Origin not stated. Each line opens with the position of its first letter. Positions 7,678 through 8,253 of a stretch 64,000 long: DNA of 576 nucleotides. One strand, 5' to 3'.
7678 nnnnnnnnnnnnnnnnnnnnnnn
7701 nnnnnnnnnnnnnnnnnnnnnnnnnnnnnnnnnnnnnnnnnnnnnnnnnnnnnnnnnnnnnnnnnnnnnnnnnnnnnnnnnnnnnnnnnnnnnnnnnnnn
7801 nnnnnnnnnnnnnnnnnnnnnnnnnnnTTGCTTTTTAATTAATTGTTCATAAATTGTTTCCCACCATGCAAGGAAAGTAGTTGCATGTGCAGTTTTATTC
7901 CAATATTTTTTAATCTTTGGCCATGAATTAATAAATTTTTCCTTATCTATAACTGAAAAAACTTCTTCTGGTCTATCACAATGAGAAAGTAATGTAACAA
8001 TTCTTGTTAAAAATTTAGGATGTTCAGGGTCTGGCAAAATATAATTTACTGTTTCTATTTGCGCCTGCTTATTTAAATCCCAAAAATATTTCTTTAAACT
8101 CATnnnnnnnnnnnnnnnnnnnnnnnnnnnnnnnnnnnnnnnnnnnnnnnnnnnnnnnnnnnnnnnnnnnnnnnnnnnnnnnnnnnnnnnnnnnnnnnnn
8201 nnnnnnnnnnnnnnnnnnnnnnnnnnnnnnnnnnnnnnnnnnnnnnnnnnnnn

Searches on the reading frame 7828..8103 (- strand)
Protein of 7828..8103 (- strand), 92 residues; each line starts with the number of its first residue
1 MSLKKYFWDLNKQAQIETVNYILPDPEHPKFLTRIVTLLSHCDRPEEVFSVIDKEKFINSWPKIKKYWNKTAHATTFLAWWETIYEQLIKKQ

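Call 38: search_protein_families(library=phrogs, proteins=[window:7828-8103:-], max_evalue=1)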
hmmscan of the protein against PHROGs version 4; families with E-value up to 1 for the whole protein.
window:7828-8103:- (92 aa): 0 families

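Call 42: search_protein_representatives(alignment_id=A3)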
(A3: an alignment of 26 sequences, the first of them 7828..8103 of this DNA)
Query: 26 sequences, 91 profile positions. Proteins with E-value up to 0.001 (for the whole library): 99; up to 1e-10: 36; up to 1e-30: 10. The best 99 are listed.
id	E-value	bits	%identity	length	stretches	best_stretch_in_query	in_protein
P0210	2.3e-39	149.3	-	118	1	1-89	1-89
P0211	2.9e-37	142.7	-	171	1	1-90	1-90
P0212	3.3e-37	142.4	-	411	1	1-90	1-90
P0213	1.8e-35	136.9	-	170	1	1-90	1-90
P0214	2.6e-34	133.2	-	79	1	1-79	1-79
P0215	3.1e-34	132.9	-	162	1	1-89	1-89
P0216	5.0e-34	132.3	-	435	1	1-87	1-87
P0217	1.6e-33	130.6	-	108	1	3-81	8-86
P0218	4.5e-32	126.0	-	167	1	1-89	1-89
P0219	5.8e-32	125.6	-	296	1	1-90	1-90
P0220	5.9e-30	119.2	-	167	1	1-90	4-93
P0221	6.6e-30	119.0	-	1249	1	1-90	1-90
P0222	2.3e-29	117.3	-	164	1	1-90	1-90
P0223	4.9e-29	116.3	-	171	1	1-90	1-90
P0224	1.2e-28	115.1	-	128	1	1-90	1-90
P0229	2.1e-24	101.4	-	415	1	1-90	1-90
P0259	7.7e-08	48.3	-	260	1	6-89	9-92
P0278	4.1e-06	42.8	-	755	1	4-88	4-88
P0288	2.8e-05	40.1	-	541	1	8-87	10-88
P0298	1.6e-04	37.7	-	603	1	5-89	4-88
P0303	2.9e-04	36.9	-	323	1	14-89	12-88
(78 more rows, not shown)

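Call 43: search_protein_families(library=pfam, proteins=[P0212, P0216, P0219, P0221, P0229, P0278, P0288, P0298, P0303, P0259], max_evalue=0.001)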
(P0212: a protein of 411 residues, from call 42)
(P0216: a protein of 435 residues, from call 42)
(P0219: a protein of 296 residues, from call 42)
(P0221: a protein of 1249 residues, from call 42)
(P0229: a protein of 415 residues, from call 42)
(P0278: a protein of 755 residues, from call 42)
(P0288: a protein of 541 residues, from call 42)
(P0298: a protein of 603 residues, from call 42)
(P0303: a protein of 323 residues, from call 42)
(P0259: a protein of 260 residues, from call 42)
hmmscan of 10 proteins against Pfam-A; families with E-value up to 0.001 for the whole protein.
P0212 (411 aa): 3 families
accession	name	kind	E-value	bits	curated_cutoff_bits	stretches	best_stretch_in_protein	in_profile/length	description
PF01381.28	HTH_3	-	5.8e-10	39.5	23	1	112-158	1-47/55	Helix-turn-helix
PF12844.13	HTH_19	-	1.2e-09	38.4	30.2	1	109-155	1-47/64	Helix-turn-helix domain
PF13560.12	HTH_31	-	3.4e-08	34.1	27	1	108-155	2-50/64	Helix-turn-helix domain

P0216 (435 aa): 4 families
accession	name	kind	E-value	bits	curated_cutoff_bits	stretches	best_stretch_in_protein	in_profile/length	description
PF01381.28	HTH_3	-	8.5e-09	35.8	23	1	115-161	4-50/55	Helix-turn-helix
PF13744.12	HTH_37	-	2e-06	28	27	1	108-144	19-55/80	Helix-turn-helix domain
PF12844.13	HTH_19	-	2e-06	28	30.2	1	109-149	1-41/64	Helix-turn-helix domain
PF13560.12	HTH_31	-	0.00021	22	27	0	115-161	9-56/64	Helix-turn-helix domain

P0219 (296 aa): 5 families
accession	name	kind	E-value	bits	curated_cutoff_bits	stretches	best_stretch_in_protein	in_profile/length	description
PF01381.28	HTH_3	-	7.8e-10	39.1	23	1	112-163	1-52/55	Helix-turn-helix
PF13744.12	HTH_37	-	7.9e-06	26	27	1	106-158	18-67/80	Helix-turn-helix domain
PF13560.12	HTH_31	-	1.4e-05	25.8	27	1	114-159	8-54/64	Helix-turn-helix domain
PF12844.13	HTH_19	-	5.1e-05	23.5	30.2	1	109-161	1-53/64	Helix-turn-helix domain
PF13413.12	HTH_25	-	0.0006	20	24.6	0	114-144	4-34/62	Helix-turn-helix domain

P0221 (1249 aa): 6 families
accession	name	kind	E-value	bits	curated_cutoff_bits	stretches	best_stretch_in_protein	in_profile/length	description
PF01381.28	HTH_3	-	8e-13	48.7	23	1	113-161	1-49/55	Helix-turn-helix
PF12844.13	HTH_19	-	1.3e-09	38.3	30.2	1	110-168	1-56/64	Helix-turn-helix domain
PF13560.12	HTH_31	-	4.4e-08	33.7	27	1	108-160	1-54/64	Helix-turn-helix domain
PF13744.12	HTH_37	-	1.1e-06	28.8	27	1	92-145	9-55/80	Helix-turn-helix domain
PF13443.12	HTH_26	-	6e-06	26.8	22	1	112-161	1-51/63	Cro/C1-type HTH DNA-binding domain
PF13413.12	HTH_25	-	0.00035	20.8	24.6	0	114-144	3-33/62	Helix-turn-helix domain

P0229 (415 aa): 5 families
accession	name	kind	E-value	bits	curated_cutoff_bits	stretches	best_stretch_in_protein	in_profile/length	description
PF01381.28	HTH_3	-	2.8e-09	37.3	23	1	112-160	1-49/55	Helix-turn-helix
PF13560.12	HTH_31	-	7.7e-09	36.2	27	1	107-159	1-54/64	Helix-turn-helix domain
PF13744.12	HTH_37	-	9.6e-07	29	27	1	107-155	18-67/80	Helix-turn-helix domain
PF12844.13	HTH_19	-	3.7e-06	27.2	30.2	1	109-159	1-51/64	Helix-turn-helix domain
PF18928.5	DUF5677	-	0.00021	21.8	27.1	0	231-300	3-73/166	Family of unknown function (DUF5677)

P0278 (755 aa): 8 families
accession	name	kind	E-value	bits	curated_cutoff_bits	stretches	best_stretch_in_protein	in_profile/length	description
PF01381.28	HTH_3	-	4.7e-16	59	23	1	116-167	1-52/55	Helix-turn-helix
PF12844.13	HTH_19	-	7.5e-11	42.2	30.2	1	113-168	1-56/64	Helix-turn-helix domain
PF13560.12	HTH_31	-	5.1e-10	40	27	1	111-166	1-57/64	Helix-turn-helix domain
PF13443.12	HTH_26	-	8.5e-08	32.8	22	1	115-167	1-54/63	Cro/C1-type HTH DNA-binding domain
PF13744.12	HTH_37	-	6.6e-07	29.5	27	1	112-167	19-75/80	Helix-turn-helix domain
PF20698.3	PIN-TPR-GreABC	-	1.5e-06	28.9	27.8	1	449-555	1-134/138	PIN domain associated with the TPR-GreAB-C-PIN system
PF04471.18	Mrr_cat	-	2.3e-06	28.2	21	1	196-296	6-97/115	Restriction endonuclease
PF13413.12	HTH_25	-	4.1e-05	23.8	24.6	1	117-148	3-34/62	Helix-turn-helix domain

P0288 (541 aa): 2 families
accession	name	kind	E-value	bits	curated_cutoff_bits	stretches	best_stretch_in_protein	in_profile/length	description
PF13560.12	HTH_31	-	6.1e-06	26.9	27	1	115-159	1-46/64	Helix-turn-helix domain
PF01381.28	HTH_3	-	0.00069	20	23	0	121-156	2-37/55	Helix-turn-helix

P0298 (603 aa): 23 families
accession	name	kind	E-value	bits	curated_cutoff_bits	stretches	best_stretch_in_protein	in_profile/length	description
PF01381.28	HTH_3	-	8.4e-18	64.6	23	1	116-168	1-53/55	Helix-turn-helix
PF00515.34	TPR_1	-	7.7e-14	51.3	27.8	2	523-553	3-33/34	Tetratricopeptide repeat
PF07719.23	TPR_2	-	1.5e-12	47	27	1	523-553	3-33/34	Tetratricopeptide repeat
PF14559.12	TPR_19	-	2.7e-12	47.3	25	1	426-475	5-51/68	Tetratricopeptide repeat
PF13424.12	TPR_12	-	1e-11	45.3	30.1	2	499-550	18-74/77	Tetratricopeptide repeat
PF12844.13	HTH_19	-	1.4e-10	41.4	30.2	1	113-166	1-54/64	Helix-turn-helix domain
PF13181.12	TPR_8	-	9.8e-10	38.3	25.7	0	523-552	3-32/34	Tetratricopeptide repeat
PF13560.12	HTH_31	-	1.9e-09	38.1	27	1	114-168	4-59/64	Helix-turn-helix domain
PF13428.12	TPR_14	-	1.6e-08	34.8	23.5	0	523-558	3-38/44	Tetratricopeptide repeat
PF04471.18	Mrr_cat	-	2.9e-07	31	21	1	187-292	2-99/115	Restriction endonuclease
PF25062.1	ARM_TT21_N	-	4.1e-07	30.4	40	1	495-568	69-148/222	Tetratricopeptide repeat protein 21 N-terminal ARM repeat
PF13432.12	TPR_16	-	2e-06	28.6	32.7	0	500-555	13-65/65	Tetratricopeptide repeat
PF13414.12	TPR_11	-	1.3e-05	25.2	26.8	0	424-457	6-39/42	TPR repeat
PF13443.12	HTH_26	-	3.2e-05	24.5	22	1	116-165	2-52/63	Cro/C1-type HTH DNA-binding domain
PF13744.12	HTH_37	-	7.4e-05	22.9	27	1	114-164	21-72/80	Helix-turn-helix domain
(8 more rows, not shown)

P0303 (323 aa): 6 families
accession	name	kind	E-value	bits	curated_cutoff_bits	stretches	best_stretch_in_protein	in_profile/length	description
PF01381.28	HTH_3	-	4e-14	52.8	23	1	117-170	1-54/55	Helix-turn-helix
PF12844.13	HTH_19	-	2.6e-11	43.7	30.2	1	114-175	1-62/64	Helix-turn-helix domain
PF04471.18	Mrr_cat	-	1.8e-09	38.2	21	1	191-284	4-89/115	Restriction endonuclease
PF13560.12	HTH_31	-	2.5e-09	37.7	27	1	112-166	1-56/64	Helix-turn-helix domain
PF13443.12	HTH_26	-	7.9e-06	26.5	22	1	116-172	1-58/63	Cro/C1-type HTH DNA-binding domain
PF13413.12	HTH_25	-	0.00082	19.6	24.6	0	118-149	3-34/62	Helix-turn-helix domain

P0259 (260 aa): 8 families
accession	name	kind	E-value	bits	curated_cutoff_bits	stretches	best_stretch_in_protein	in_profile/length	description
PF01381.28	HTH_3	-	1.2e-15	57.7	23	1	121-170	1-50/55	Helix-turn-helix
PF12844.13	HTH_19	-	8.4e-10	38.9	30.2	1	120-170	3-53/64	Helix-turn-helix domain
PF13560.12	HTH_31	-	5.6e-09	36.6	27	1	118-169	3-55/64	Helix-turn-helix domain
PF13443.12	HTH_26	-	3.7e-05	24.3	22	1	120-169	1-51/63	Cro/C1-type HTH DNA-binding domain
PF13744.12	HTH_37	-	5.9e-05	23.2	27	1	118-175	20-78/80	Helix-turn-helix domain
PF13413.12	HTH_25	-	0.00012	22.2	24.6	1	122-155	3-36/62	Helix-turn-helix domain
PF15731.11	MqsA_antitoxin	-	0.00038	21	30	0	116-169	69-121/131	Antitoxin component of bacterial toxin-antitoxin system, MqsA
PF22495.2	HTH_92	-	0.00078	19.1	27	0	123-153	2-32/45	RsaL-like HTH domain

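Call 62: find_related_loci(query=A5, collection=metagenome_contigs, flank=4000)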
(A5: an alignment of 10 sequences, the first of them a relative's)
Query A5 (221 aa) in metagenome_contigs; peptide patterns used: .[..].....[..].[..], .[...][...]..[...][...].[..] (x = any residue, [..] = any of these).
354 stretches matched a pattern; 149 encode a relative of the query (tblastn E <= 1e-3); the best 80 are kept; 80 distinct loci.
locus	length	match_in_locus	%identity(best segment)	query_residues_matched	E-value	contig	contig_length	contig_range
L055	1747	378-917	57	1-180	4e-65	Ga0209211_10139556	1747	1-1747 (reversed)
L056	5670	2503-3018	54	1-172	8e-62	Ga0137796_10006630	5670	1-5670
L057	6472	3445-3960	54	1-172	8e-62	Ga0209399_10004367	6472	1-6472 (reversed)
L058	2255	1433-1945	56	1-171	2e-59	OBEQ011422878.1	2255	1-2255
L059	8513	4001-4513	54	1-171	6e-57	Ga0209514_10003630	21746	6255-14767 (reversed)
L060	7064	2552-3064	54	1-171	6e-57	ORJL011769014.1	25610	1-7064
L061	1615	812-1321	54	1-171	2e-58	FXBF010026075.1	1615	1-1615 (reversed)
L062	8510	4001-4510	48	4-172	5e-55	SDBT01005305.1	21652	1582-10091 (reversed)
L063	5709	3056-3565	51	1-171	2e-53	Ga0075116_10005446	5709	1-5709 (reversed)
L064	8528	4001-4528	47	1-176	2e-53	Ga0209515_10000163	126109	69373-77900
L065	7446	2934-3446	51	1-171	6e-53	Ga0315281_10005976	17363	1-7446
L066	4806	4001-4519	51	1-173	1e-52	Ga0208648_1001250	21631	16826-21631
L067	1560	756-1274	48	1-174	4e-54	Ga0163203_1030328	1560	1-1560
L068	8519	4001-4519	48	1-172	2e-52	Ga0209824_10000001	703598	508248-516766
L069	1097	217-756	49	1-180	7e-55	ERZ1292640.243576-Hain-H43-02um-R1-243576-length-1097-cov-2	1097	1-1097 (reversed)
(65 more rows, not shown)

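Call 68: search_solved_structures(query=A3, max_evalue=10)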
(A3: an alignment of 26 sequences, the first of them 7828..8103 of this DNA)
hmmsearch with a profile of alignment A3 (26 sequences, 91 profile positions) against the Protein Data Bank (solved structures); distinct sequences matched with E-value up to 10: 6.
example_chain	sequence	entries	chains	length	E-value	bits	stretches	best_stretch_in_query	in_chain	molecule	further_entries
7x9r_A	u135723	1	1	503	0.00026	24.1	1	29-59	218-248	Glycosyl transferase family 2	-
7x9s_A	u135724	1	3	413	0.0032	20.6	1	29-59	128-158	GmaR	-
2yvh_A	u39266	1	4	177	0.32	14.2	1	15-84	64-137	Transcriptional regulator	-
2zoz_A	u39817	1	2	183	0.34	14.1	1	15-84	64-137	Transcriptional regulator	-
2zoy_A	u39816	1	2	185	0.35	14.1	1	15-84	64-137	Transcriptional regulator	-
2yve_A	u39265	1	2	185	0.35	14.1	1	15-84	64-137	Transcriptional regulator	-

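Call 70: search_solved_structures(query=A3, max_evalue=0.01, show_alignments=2)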
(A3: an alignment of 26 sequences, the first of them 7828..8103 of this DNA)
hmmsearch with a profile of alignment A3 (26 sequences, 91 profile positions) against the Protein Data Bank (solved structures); distinct sequences matched with E-value up to 0.01: 2.
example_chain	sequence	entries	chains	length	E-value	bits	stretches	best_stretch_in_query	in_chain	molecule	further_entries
7x9r_A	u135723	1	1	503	0.00026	24.1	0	29-59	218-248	Glycosyl transferase family 2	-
7x9s_A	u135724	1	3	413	0.0032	20.6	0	29-59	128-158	GmaR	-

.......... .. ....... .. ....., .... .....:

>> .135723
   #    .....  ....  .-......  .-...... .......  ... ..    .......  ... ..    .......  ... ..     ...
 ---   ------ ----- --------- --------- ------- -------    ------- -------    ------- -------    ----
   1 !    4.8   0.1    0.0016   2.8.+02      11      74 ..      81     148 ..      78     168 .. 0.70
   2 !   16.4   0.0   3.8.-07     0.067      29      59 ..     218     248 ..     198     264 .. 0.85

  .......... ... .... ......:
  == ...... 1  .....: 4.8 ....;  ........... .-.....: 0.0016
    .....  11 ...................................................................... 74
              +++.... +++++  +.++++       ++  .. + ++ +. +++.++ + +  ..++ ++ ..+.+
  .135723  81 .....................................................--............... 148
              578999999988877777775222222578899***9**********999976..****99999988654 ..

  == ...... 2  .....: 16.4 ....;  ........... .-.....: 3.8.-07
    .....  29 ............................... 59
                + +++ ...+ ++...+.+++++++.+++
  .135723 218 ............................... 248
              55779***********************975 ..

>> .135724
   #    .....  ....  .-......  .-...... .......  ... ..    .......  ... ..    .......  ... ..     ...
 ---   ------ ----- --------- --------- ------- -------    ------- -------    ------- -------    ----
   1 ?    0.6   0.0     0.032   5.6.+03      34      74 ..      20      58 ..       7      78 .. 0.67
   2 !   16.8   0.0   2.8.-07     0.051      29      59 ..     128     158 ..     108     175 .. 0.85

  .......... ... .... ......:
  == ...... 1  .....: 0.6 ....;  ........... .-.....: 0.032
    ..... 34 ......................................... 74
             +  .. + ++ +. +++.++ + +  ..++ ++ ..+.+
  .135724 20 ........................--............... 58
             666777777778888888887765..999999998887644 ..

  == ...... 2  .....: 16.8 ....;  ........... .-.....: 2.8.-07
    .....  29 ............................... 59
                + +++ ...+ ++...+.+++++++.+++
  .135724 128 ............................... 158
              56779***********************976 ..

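Call 82: find_encoding_contigs(protein=P0303, flank=3000, max_places=3)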
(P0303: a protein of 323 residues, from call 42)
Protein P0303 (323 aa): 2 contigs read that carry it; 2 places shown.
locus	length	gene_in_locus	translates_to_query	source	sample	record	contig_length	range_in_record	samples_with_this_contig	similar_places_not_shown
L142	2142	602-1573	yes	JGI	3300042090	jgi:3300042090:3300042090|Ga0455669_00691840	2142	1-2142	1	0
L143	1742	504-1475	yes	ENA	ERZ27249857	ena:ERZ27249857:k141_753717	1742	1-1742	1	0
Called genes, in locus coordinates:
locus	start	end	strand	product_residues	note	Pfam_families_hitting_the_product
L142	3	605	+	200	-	?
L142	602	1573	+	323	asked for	PF13560:HTH_31, PF01381:HTH_3, PF12844:HTH_19, PF13443:HTH_26 (weak), PF04471:Mrr_cat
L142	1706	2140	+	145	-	?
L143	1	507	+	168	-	?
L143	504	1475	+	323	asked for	PF13560:HTH_31, PF01381:HTH_3, PF12844:HTH_19, PF13443:HTH_26 (weak), PF04471:Mrr_cat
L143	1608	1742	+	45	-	?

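Call 83: find_encoding_contigs(protein=P0278, flank=3000, max_places=3)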
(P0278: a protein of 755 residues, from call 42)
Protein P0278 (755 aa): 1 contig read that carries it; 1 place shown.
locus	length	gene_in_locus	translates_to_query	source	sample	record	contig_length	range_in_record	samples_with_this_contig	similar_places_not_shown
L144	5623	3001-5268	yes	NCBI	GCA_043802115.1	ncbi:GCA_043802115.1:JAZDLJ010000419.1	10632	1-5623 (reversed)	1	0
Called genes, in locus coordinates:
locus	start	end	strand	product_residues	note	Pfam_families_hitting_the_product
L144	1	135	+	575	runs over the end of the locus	PF05157:MshEN, PF00437:T2SSE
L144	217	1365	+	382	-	PF13173:AAA_14, PF13635:DUF4143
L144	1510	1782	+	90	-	PF04365:BrnT_toxin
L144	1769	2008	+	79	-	-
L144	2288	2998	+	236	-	PF08843:AbiEii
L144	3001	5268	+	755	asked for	PF01381:HTH_3, PF12844:HTH_19, PF13443:HTH_26, PF13560:HTH_31, PF13744:HTH_37 (weak), PF04471:Mrr_cat (weak), PF11848:DUF3368 (weak), PF20698:PIN-TPR-GreABC (faint)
